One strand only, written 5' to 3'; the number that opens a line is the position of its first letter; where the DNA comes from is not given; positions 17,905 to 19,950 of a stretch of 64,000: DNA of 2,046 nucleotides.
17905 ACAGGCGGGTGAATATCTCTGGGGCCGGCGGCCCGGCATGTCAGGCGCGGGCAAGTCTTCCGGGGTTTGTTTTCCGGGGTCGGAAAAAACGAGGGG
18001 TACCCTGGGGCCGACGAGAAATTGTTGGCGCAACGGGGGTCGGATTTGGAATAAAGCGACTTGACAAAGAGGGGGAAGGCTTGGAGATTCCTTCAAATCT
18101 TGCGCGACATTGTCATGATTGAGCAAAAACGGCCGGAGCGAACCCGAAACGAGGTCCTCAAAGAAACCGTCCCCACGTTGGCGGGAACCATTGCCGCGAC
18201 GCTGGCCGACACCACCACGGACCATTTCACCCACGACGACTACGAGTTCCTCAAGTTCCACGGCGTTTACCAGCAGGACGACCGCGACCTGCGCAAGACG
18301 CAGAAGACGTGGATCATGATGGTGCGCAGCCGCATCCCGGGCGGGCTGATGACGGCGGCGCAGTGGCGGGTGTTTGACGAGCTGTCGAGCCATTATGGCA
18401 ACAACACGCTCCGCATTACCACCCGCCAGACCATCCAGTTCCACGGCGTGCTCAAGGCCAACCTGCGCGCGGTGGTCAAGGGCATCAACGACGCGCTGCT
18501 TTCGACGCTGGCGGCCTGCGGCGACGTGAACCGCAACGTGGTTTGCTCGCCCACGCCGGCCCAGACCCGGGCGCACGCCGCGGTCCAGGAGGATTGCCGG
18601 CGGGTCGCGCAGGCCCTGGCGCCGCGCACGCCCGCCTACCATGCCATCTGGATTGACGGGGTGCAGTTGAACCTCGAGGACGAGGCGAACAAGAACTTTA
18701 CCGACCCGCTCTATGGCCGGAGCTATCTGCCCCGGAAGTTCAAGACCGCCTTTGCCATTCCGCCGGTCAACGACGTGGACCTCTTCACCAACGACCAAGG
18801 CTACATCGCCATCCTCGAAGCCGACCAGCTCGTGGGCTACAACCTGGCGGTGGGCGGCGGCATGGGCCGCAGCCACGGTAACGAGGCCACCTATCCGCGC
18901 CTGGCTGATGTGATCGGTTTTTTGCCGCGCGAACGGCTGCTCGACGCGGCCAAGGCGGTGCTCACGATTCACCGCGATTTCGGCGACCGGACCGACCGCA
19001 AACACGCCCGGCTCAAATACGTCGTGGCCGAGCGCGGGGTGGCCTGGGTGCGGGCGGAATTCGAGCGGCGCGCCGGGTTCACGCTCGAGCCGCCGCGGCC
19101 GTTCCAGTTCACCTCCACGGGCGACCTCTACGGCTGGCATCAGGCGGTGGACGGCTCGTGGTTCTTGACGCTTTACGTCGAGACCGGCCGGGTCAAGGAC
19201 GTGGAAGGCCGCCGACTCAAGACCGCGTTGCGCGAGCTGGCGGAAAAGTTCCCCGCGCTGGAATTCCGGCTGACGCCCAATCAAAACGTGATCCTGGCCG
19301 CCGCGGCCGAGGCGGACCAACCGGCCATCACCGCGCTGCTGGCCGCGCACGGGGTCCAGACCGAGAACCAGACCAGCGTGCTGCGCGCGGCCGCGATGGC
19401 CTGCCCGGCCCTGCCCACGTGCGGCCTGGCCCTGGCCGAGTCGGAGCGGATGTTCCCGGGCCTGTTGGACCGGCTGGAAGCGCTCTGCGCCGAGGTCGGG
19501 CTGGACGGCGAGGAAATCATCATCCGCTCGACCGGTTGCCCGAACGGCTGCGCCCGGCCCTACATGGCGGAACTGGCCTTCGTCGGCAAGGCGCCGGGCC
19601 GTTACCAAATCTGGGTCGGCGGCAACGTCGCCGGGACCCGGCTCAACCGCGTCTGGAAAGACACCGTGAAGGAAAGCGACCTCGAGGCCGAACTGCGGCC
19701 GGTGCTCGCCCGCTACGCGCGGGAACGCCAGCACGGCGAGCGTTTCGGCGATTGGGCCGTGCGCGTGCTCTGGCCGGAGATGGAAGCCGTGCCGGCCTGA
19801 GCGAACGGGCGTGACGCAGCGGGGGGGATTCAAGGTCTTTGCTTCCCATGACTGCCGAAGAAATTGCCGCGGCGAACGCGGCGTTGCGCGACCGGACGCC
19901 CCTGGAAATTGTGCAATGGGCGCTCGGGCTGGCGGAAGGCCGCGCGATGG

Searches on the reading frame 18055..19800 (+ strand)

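Call 86: search_protein_families(library=pfam, proteins=[window:18055-19800:+], max_evalue=0.00001)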
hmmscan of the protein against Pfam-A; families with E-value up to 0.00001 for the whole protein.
window:18055-19800:+ (581 aa): 2 families
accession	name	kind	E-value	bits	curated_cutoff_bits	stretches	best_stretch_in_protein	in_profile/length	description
PF01077.27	NIR_SIR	-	2.7e-43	147.6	27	1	187-341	9-155/158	Nitrite and sulphite reductase 4Fe-4S domain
PF03460.22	NIR_SIR_ferr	-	4.1e-29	100.6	24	2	88-145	10-67/69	Nitrite/Sulfite reductase ferredoxin-like half domain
